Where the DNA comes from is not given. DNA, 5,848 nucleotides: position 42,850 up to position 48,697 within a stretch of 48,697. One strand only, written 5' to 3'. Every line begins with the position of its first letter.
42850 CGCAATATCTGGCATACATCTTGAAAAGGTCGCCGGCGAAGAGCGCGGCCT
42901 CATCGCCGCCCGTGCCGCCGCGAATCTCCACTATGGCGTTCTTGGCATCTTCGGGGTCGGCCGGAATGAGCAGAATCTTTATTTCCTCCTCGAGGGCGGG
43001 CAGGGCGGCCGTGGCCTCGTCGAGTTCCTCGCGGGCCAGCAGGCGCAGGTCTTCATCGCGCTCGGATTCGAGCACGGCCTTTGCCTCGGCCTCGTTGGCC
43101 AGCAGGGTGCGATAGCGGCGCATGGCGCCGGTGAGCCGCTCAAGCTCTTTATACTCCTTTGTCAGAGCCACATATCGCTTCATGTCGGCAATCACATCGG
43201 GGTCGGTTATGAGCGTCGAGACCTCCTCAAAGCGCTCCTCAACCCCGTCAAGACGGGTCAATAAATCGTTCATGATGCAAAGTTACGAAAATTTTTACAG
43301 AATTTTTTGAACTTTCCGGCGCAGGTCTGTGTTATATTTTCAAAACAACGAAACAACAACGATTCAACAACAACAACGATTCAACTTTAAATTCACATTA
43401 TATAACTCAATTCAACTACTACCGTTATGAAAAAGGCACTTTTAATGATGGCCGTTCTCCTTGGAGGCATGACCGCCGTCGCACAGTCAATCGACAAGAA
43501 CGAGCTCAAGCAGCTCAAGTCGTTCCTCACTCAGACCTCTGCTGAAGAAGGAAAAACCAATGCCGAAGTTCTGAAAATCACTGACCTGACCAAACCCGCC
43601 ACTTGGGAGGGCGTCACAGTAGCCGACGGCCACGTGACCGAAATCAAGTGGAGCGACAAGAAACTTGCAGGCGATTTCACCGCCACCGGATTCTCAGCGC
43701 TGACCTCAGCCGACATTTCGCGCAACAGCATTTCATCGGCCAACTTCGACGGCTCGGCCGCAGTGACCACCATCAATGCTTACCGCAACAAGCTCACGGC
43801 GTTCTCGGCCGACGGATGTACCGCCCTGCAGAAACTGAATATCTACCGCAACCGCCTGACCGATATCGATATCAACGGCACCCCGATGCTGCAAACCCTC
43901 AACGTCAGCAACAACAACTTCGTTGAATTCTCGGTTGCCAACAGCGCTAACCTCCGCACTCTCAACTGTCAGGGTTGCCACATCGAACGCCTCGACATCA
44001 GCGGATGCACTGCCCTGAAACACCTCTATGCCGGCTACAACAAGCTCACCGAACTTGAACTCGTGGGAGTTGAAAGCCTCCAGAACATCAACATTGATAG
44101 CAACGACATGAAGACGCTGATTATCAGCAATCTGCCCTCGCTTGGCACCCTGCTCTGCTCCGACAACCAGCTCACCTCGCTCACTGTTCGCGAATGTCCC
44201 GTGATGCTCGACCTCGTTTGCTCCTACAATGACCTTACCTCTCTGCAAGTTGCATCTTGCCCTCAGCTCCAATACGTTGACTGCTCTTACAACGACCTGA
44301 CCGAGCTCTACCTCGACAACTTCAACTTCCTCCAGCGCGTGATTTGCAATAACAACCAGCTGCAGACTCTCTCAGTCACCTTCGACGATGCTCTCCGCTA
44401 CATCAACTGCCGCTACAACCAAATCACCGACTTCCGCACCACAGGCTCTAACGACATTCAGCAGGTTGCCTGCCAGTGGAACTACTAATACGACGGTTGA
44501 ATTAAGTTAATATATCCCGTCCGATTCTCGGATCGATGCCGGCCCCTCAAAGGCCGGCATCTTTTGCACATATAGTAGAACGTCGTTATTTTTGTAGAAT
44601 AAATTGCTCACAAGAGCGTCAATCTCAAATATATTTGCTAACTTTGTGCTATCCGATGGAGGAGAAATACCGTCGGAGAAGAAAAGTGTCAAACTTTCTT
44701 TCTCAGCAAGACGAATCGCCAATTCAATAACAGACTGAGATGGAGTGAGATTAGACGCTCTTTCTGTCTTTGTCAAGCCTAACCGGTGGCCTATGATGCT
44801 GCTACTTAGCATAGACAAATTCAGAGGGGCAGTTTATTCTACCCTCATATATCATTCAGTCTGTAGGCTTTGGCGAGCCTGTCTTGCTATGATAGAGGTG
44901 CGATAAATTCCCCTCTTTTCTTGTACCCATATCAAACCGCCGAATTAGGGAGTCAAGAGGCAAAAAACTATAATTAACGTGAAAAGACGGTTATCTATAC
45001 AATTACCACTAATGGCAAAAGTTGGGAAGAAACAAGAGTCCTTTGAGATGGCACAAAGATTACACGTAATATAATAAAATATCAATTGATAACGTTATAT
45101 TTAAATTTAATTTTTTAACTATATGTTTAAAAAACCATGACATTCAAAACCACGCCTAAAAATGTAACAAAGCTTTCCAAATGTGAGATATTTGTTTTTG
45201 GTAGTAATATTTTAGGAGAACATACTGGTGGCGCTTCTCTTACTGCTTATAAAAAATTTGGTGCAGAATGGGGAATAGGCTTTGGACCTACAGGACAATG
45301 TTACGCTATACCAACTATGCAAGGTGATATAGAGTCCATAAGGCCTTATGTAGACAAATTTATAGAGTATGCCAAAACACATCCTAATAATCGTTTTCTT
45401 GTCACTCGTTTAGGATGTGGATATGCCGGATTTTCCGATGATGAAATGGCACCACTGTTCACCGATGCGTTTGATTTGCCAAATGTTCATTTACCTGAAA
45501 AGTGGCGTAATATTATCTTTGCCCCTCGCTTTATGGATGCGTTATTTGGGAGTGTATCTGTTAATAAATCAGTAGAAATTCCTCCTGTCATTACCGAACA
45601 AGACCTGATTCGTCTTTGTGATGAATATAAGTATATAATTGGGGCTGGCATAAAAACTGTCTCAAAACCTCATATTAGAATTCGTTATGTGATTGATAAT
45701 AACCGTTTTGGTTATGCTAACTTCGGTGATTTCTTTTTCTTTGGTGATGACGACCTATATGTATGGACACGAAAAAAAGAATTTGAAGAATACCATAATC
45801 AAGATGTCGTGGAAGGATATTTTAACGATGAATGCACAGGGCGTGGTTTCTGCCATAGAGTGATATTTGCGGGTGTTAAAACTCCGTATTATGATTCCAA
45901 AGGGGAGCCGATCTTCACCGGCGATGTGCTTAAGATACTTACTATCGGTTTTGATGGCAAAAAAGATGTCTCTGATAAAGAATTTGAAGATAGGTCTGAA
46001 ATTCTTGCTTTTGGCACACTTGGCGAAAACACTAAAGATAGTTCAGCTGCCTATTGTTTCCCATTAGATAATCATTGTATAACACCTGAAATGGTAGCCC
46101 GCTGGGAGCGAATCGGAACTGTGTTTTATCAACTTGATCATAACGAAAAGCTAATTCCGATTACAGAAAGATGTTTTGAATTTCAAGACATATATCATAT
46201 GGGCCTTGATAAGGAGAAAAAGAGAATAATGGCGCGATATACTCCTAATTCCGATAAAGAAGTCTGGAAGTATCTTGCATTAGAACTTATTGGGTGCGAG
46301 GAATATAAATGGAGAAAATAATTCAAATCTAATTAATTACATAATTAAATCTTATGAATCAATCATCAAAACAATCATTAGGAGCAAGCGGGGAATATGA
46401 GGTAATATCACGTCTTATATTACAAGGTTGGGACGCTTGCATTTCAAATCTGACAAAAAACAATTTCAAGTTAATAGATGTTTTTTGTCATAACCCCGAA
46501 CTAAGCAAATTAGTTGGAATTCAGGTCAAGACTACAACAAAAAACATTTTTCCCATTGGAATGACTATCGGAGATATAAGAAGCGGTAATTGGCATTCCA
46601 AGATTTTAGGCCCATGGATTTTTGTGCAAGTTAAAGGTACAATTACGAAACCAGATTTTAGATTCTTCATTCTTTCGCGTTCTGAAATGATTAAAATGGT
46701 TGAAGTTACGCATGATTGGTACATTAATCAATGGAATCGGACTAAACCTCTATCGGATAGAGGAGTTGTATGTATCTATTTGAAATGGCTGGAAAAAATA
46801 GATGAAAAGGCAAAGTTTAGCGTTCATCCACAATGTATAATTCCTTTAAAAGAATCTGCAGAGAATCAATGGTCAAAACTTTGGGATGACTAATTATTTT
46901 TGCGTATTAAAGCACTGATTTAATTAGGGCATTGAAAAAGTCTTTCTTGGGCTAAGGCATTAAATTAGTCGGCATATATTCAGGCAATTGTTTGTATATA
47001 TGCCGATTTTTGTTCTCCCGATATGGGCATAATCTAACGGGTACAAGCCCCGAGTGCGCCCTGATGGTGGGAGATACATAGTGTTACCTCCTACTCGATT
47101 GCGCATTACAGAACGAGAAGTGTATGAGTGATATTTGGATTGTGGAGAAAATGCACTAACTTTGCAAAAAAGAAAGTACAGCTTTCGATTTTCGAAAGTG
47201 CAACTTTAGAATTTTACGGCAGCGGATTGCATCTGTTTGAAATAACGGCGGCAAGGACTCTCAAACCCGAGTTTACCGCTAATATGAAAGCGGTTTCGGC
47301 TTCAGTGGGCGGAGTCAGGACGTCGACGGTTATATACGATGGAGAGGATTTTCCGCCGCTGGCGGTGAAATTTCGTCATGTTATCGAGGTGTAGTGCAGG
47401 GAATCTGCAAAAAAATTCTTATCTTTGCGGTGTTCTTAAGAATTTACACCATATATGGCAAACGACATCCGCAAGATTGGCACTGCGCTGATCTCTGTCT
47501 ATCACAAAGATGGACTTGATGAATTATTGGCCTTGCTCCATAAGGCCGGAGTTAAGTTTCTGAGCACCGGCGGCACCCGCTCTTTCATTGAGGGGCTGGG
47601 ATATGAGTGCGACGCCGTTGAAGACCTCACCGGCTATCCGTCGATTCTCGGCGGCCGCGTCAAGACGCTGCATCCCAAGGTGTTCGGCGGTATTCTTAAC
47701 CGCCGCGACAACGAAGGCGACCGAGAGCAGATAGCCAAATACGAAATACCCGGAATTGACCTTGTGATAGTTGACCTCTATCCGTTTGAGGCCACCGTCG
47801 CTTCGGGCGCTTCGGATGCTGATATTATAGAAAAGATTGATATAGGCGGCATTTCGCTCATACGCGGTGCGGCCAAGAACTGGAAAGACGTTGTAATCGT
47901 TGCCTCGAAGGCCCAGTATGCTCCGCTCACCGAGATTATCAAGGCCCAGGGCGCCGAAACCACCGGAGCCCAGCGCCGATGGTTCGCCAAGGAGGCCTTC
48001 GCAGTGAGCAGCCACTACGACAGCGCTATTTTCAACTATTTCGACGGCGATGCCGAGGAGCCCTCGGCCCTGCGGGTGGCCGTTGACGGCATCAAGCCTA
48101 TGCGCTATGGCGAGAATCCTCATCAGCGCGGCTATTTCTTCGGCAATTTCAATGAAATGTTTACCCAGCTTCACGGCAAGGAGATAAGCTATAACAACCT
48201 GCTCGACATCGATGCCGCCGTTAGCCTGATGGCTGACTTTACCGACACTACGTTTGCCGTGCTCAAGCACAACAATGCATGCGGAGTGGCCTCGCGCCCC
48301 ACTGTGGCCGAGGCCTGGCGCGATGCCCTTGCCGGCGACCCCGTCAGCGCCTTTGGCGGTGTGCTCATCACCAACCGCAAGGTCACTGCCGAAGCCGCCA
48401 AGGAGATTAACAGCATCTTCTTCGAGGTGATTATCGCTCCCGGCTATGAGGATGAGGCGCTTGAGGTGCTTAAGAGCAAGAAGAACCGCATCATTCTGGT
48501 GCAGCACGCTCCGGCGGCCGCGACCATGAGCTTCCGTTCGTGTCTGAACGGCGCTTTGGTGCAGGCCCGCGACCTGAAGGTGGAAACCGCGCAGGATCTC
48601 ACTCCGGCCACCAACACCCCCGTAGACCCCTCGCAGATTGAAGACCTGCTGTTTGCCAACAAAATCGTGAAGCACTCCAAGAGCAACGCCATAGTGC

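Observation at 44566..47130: AT-rich two-gene island inserted between the LRR gene terminator and the purH upstream region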

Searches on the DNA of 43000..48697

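Call 26: search_rna_families(source=window, start=43000, end=48697, threshold=evalue, max_evalue=1)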
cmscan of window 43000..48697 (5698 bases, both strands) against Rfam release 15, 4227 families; matches with E-value up to 1: 2.
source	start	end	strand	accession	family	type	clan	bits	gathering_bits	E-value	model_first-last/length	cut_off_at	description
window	45957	46091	+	RF01984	ZEB2_AS1_1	Gene; lncRNA;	-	24.3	80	0.69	1-128/128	no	ZEB2 antisense RNA 1 conserved region 1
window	46562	46583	+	RF01381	HIV-1_SL3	Cis-reg;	-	21.2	33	0.11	1-23/23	no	HIV-1 stem-loop 3 Psi packaging signal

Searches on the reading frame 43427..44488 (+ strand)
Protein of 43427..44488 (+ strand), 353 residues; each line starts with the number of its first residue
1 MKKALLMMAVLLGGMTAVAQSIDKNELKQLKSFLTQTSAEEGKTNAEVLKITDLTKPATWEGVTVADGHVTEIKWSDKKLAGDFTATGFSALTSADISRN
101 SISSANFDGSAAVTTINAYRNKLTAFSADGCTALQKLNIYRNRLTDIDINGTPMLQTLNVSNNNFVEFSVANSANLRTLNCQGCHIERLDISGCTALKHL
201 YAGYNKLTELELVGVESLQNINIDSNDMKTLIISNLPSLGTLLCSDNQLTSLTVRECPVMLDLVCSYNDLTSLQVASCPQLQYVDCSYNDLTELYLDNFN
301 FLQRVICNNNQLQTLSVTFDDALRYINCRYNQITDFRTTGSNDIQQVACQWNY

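Call 4: search_protein_families(library=pfam, proteins=[window:43427-44488:+], max_evalue=1)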
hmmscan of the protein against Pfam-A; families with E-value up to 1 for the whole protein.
window:43427-44488:+ (353 aa): 7 families
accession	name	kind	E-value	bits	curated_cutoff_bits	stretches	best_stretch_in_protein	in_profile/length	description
PF12799.13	LRR_4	-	1.2e-21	76.7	27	6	175-211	2-40/44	Leucine Rich repeats (2 copies)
PF13855.12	LRR_8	-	1.3e-12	47.7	27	3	129-165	22-61/61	Leucine rich repeat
PF00560.39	LRR_1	-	3.1e-09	35.6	20.6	0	155-166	2-13/23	Leucine Rich Repeat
PF23622.1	LRR_At1g61320_AtMIF1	-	5.7e-07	29.7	26.9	2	239-325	109-197/384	At1g61320/AtMIF1, LRR domain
PF24758.1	LRR_At5g56370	-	3.7e-06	27.2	27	1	191-249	82-141/227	FBD-associated F-box protein At5g56370, LRR repeats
PF23952.1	LRR_EndoS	-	6.7e-06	26.8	27.9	2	186-247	47-116/116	Endo-beta-N-acetylglucosaminidase EndoS LRR domain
PF23247.1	LRR_RPS2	-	7.9e-05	23.1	27.9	1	152-264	27-140/160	Plant disease resistance protein RPS2-like, leucine-rich repeats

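Call 66: find_related_loci(query=window:43427-44488:+, collection=metagenome_contigs, flank=6000)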
Query window:43427-44488:+ (353 aa) in metagenome_contigs; peptide patterns used: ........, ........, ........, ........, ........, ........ (x = any residue, [..] = any of these).
352 stretches matched a pattern; 51 encode a relative of the query (tblastn E <= 1e-3); 51 distinct loci.
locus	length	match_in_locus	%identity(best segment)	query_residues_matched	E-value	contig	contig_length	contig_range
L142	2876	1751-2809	78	1-353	0e+0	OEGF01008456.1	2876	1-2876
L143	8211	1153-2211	74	1-353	0e+0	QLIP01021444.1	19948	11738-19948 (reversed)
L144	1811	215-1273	71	1-353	0e+0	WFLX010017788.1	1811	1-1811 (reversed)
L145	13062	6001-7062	70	1-353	1e-164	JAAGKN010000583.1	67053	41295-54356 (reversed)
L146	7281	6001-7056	65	1-353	2e-155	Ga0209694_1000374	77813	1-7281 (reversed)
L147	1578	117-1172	64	1-353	6e-168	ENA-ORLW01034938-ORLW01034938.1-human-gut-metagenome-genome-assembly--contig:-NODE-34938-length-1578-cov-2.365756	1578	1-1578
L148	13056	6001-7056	65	1-353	5e-154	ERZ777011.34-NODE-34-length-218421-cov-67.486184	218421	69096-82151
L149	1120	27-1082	63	1-353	2e-166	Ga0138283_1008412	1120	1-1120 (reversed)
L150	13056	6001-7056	63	1-353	2e-150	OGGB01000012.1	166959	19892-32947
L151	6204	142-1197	63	1-353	4e-151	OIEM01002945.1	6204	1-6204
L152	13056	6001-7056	63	1-353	2e-150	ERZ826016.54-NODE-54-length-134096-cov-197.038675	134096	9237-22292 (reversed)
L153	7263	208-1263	63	1-353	5e-150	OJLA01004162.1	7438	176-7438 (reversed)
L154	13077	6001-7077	63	1-353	4e-150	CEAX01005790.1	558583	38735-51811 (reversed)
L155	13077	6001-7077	63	1-353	4e-150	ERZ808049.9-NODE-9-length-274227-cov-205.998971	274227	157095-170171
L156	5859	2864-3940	63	1-353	5e-151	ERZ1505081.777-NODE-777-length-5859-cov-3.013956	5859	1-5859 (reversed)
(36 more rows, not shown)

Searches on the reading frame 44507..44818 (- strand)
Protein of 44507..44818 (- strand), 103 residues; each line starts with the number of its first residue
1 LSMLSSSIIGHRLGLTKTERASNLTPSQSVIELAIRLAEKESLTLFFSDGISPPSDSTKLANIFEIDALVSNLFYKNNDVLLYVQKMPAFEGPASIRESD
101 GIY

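Call 65: search_protein_families(library=ncbifam, proteins=[window:44507-44818:-], max_evalue=0.1)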
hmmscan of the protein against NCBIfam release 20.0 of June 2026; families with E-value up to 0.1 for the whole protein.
window:44507-44818:- (103 aa): 0 families

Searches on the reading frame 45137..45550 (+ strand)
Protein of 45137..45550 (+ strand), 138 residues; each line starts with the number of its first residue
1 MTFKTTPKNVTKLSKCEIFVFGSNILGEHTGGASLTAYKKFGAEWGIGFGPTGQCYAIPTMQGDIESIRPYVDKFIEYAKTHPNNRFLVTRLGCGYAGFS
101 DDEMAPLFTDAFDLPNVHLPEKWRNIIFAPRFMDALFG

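Call 98: search_solved_structures(query=A3, max_evalue=10, show_alignments=3)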
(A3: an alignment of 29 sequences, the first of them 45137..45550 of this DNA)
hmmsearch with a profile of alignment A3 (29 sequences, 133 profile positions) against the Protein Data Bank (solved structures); distinct sequences matched with E-value up to 10: 11.
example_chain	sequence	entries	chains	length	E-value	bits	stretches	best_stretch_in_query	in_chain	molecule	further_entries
1f5a_A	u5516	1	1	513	0.23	14.1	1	5-37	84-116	POLY(A) POLYMERASE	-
1q78_A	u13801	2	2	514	0.23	14.1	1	5-37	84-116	Poly(A) polymerase alpha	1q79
9p41_A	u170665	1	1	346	0.28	13.8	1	26-62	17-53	Endoglucanase Cel5A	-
2fg1_A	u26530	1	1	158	0.35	13.5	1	83-117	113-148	conserved hypothetical protein BT1257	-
2afc_A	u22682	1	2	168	0.36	13.5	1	83-117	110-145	conserved hypothetical protein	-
5e3b_A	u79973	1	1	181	0.68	12.5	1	92-117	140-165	Macrodomain protein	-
4lt6_A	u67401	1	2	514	0.75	12.4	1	13-37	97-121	Poly(A) polymerase gamma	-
6wom_A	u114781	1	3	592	0.96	12.1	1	52-121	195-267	Aspartate--tRNA ligase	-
4j5r_A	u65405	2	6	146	1.5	11.4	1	56-118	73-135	O-acetyl-ADP-ribose deacetylase 1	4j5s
4j5q_A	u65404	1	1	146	1.5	11.4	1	56-118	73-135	O-acetyl-ADP-ribose deacetylase 1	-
11bl_A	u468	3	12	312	7.8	9.1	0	12-53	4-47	Ribokinase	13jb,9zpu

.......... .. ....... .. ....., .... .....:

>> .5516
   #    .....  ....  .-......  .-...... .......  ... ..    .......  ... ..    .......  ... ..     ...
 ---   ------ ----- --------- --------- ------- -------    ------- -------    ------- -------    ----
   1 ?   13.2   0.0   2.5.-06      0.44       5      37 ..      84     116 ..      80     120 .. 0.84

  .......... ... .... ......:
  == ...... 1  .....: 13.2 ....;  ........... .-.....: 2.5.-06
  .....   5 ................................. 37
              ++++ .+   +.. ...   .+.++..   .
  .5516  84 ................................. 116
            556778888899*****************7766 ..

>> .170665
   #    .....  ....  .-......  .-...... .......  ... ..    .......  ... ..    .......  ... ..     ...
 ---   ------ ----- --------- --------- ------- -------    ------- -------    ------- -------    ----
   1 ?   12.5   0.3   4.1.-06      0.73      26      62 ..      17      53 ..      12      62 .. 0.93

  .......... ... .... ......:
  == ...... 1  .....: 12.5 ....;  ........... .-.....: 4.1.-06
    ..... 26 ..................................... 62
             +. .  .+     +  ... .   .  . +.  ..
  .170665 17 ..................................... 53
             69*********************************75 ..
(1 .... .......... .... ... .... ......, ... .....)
